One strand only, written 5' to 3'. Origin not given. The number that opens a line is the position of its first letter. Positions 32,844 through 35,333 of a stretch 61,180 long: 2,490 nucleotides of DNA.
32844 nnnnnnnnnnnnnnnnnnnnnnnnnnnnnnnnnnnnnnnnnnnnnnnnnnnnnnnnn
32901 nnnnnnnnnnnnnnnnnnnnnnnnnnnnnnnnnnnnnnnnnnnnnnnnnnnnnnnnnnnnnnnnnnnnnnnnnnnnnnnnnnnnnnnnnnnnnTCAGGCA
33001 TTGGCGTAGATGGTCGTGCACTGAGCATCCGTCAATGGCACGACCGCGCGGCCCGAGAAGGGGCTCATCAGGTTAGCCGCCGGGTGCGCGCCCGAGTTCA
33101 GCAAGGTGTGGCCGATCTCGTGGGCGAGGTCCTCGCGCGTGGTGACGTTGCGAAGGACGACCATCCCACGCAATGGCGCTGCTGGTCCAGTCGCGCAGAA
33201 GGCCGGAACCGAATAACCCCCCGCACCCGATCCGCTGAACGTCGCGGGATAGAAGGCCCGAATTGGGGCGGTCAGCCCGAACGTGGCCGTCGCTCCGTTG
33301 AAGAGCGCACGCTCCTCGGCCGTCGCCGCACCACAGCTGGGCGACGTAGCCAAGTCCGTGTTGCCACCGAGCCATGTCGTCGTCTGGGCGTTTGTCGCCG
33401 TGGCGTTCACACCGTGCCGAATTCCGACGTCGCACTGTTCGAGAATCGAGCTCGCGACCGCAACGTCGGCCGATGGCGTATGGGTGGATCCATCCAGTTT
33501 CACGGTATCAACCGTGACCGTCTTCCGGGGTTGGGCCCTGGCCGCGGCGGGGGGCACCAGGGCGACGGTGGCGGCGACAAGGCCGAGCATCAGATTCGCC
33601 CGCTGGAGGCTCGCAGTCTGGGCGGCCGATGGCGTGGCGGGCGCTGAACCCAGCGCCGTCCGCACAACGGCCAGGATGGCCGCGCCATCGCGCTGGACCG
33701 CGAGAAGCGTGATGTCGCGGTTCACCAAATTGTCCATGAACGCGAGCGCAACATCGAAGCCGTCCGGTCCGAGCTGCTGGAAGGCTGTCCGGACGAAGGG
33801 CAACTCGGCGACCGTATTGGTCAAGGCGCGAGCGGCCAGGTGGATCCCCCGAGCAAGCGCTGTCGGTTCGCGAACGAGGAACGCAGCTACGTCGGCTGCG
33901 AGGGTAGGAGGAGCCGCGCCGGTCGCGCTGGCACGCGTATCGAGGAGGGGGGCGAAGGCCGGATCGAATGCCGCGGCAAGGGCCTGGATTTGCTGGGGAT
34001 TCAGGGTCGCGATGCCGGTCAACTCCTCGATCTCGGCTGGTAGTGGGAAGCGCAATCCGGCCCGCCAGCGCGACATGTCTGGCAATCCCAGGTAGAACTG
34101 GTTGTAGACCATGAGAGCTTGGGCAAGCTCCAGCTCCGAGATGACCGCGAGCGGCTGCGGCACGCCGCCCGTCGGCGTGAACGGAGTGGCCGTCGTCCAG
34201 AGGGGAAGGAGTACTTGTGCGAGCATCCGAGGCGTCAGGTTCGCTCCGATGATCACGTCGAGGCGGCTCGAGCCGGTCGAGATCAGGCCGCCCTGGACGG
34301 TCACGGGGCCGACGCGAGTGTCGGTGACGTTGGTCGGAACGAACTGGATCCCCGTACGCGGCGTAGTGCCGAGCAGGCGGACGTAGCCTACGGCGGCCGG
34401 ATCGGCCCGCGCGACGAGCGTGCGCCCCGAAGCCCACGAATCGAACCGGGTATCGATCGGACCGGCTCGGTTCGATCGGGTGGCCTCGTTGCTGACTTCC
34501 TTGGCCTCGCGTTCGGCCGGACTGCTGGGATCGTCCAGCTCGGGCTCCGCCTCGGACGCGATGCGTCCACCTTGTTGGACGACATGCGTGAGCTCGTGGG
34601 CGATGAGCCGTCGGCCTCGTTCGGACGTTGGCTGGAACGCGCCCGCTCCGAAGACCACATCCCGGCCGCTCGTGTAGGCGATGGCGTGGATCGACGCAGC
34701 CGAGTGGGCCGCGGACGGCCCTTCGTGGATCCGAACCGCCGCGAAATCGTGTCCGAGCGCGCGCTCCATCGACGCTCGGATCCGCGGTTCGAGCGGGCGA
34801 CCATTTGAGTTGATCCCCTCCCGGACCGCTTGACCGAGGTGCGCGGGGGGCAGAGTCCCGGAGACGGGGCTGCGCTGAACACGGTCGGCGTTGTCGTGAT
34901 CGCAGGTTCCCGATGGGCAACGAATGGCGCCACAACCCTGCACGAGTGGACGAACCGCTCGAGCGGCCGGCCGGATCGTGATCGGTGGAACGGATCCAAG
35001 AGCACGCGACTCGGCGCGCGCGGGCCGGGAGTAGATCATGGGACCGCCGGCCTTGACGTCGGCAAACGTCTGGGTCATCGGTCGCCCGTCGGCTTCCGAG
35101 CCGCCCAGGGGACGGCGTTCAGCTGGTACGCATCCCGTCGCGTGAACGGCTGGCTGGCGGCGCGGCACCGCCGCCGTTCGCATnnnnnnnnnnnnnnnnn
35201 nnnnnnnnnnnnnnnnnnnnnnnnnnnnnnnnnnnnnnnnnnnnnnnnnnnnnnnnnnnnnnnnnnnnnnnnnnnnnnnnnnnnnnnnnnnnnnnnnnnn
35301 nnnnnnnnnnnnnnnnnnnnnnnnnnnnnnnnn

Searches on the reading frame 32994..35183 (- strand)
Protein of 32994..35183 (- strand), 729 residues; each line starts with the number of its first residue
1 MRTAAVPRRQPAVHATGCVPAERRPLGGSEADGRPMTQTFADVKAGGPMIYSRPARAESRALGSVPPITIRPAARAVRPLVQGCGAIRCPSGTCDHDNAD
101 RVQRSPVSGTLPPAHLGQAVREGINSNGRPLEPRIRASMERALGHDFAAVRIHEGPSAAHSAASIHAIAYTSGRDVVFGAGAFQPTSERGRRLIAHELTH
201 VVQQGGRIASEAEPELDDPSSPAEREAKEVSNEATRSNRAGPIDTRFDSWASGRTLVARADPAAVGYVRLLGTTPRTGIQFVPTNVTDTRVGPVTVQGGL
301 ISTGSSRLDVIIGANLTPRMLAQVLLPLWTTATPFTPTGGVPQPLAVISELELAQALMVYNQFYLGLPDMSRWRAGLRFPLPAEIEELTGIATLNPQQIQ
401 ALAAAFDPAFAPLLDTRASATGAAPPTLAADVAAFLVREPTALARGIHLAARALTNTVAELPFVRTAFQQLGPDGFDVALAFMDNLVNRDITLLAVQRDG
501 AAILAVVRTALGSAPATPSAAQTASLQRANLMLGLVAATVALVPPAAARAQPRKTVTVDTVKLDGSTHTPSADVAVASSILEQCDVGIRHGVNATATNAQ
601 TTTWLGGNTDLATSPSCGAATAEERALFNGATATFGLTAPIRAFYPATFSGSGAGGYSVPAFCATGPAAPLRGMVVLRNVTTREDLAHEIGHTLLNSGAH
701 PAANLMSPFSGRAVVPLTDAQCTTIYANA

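Call 6: search_protein_families(library=pfam, proteins=[window:32994-35183:-], max_evalue=0.01)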
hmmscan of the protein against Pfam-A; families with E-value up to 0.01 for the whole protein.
window:32994-35183:- (729 aa): 2 families
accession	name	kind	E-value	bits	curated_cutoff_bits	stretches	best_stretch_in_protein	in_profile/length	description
PF13699.11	eCIS_core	-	3.8e-31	107.5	22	1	130-206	1-77/79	eCIS core domain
PF06114.19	Peptidase_M78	-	0.0024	18.1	22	0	187-215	39-63/123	IrrE N-terminal-like domain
